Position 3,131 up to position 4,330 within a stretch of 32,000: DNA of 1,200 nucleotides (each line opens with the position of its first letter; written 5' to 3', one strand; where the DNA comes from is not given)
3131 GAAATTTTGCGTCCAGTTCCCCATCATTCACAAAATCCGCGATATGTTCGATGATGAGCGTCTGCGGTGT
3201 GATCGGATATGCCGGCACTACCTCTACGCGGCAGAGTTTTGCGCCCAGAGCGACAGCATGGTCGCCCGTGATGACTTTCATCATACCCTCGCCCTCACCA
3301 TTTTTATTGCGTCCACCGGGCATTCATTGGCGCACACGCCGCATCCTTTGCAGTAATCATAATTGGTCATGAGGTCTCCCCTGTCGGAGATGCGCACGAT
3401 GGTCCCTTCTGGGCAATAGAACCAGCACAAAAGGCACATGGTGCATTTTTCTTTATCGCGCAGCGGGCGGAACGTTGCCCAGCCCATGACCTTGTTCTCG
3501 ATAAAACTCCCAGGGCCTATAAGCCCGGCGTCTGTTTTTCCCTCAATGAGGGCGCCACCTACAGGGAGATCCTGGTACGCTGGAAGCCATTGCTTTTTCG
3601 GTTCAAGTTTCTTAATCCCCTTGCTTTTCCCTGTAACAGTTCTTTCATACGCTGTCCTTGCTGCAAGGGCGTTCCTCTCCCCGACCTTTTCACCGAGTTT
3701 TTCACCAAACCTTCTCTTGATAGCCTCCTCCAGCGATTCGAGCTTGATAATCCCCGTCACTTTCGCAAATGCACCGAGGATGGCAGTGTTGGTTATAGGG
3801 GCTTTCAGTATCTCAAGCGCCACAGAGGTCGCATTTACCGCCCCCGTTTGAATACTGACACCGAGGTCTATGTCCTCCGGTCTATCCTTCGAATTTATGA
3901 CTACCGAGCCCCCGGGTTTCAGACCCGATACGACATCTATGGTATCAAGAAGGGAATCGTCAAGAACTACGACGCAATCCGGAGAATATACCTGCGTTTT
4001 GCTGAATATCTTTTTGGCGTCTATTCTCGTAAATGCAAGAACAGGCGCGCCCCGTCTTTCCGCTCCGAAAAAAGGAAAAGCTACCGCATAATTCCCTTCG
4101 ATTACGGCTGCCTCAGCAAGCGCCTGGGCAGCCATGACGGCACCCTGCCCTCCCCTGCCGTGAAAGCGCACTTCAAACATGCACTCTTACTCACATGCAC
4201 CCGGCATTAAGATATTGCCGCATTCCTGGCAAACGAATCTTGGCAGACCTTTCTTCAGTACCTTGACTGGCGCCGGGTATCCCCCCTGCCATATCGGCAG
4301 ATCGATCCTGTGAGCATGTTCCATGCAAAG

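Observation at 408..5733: McrC hard-wired into an operon with a 2-oxoacid:ferredoxin oxidoreductase, a ferredoxin:disulfide-reductase-rubredoxin fusion, a glutaredoxin-like protein and a bacterioferritin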

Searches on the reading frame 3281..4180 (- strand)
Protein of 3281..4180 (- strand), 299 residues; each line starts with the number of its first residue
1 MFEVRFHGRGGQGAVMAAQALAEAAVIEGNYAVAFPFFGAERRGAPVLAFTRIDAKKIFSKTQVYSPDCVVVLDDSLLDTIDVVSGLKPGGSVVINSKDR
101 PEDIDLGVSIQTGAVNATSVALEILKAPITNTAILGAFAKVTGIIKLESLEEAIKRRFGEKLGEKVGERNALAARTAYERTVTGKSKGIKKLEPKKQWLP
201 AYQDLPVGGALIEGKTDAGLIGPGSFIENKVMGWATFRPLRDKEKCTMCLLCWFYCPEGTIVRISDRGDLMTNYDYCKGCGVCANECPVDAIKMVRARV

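Call 3: search_protein_families(library=pfam, proteins=[window:3281-4180:-], max_evalue=0.01)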
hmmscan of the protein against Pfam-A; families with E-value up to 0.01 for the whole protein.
window:3281-4180:- (299 aa): 11 families
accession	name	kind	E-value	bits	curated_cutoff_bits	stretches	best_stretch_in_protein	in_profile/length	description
PF01558.24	POR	-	7.8e-43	147.1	27.4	1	10-179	1-173/173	Pyruvate ferredoxin/flavodoxin oxidoreductase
PF00037.32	Fer4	-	1.1e-12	47.7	21.1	2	273-293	4-24/24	4Fe-4S binding domain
PF14697.11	Fer4_21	-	8.6e-09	35.8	35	1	242-294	4-59/59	4Fe-4S dicluster domain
PF13237.11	Fer4_10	-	1.5e-07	31.7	25.5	1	239-288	2-53/53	4Fe-4S dicluster domain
PF12837.12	Fer4_6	-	5.5e-07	29.7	25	1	273-292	5-24/24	4Fe-4S binding domain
PF12797.12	Fer4_2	-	8.1e-06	25.9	24.5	1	272-289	5-22/22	4Fe-4S binding domain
PF12838.12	Fer4_7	-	2.4e-05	25.2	27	1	245-291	1-52/52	4Fe-4S dicluster domain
PF13187.11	Fer4_9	-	3.7e-05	24.1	27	1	245-292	1-52/52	4Fe-4S dicluster domain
PF13484.11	Fer4_16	-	0.00013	23.1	30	0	277-295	2-20/66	4Fe-4S double cluster binding domain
PF13183.11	Fer4_8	-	0.00065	20.6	27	0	275-289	3-17/68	4Fe-4S dicluster domain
PF13534.11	Fer4_17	-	0.0024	18.8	22.2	0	273-289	42-58/61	4Fe-4S dicluster domain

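Call 4: search_protein_families(library=ncbifam, proteins=[window:3281-4180:-], max_evalue=0.01)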
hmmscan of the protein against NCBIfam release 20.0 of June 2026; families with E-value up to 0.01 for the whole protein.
window:3281-4180:- (299 aa): 78 families (the best 25 are shown)
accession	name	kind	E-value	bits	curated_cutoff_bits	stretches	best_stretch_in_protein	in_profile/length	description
NF006321.0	PRK08534.1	equivalog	4.6e-69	231.7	225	1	1-181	1-177/181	pyruvate ferredoxin oxidoreductase subunit gamma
TIGR02175.1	PorC_KorC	subfamily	1.5e-67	226.8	81.1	1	1-181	1-175/177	2-oxoacid:acceptor oxidoreductase, gamma subunit, pyruvate/2-ketoisovalerate family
NF010632.0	PRK14029.1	equivalog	1.8e-66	223.3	335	1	1-182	1-181/185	pyruvate/ketoisovalerate ferredoxin oxidoreductase subunit gamma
NF040683.1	PorC_Meth_Thtga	equivalog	6.7e-66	221.4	270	1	1-180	1-172/177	pyruvate synthase subunit PorC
NF045762.1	PhenlGlyoxDHPadE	equivalog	5.8e-55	186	300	1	1-182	1-180/187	NADH-dependent phenylglyoxylate dehydrogenase subunit gamma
NF045790.1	OxalOxreddelta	equivalog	1.9e-34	119.3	230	1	18-295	32-309/316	oxalate oxidoreductase subunit delta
NF004497.0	PRK05844.1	equivalog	3e-32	111.7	243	1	1-180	1-184/186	pyruvate flavodoxin oxidoreductase subunit gamma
NF040684.1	PorD_Arch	equivalog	2.5e-29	101.2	120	1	220-296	8-83/85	pyruvate synthase subunit PorD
TIGR02179.1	PorD_KorD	subfamily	1.8e-27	95.2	60.05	1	223-296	4-76/78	2-oxoacid:acceptor oxidoreductase, delta subunit, pyruvate/2-ketoisovalerate family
NF007203.0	PRK09624.1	equivalog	1.8e-24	86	171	1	222-297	29-103/105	pyuvate ferredoxin oxidoreductase subunit delta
NF007202.0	PRK09623.1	equivalog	2.5e-22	79.2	166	1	225-296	32-102/105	3-methyl-2-oxobutanoate dehydrogenase subunit delta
NF045763.1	PhenlGlyoxDHPadF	equivalog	4.4e-16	58.8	150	1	233-292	20-77/78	NADH-dependent phenylglyoxylate dehydrogenase subunit delta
TIGR03710.1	OAFO_sf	subfamily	4.6e-16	58.5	482.75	1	2-188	2-181/561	2-oxoacid:acceptor oxidoreductase subunit alpha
NF006323.0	PRK08537.1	equivalog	3.4e-15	55.9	235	1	3-156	4-157/181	2-oxoacid:ferredoxin oxidoreductase subunit gamma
NF007204.0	PRK09625.1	equivalog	3.7e-14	52.9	125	1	225-291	40-105/133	pyruvate flavodoxin oxidoreductase subunit delta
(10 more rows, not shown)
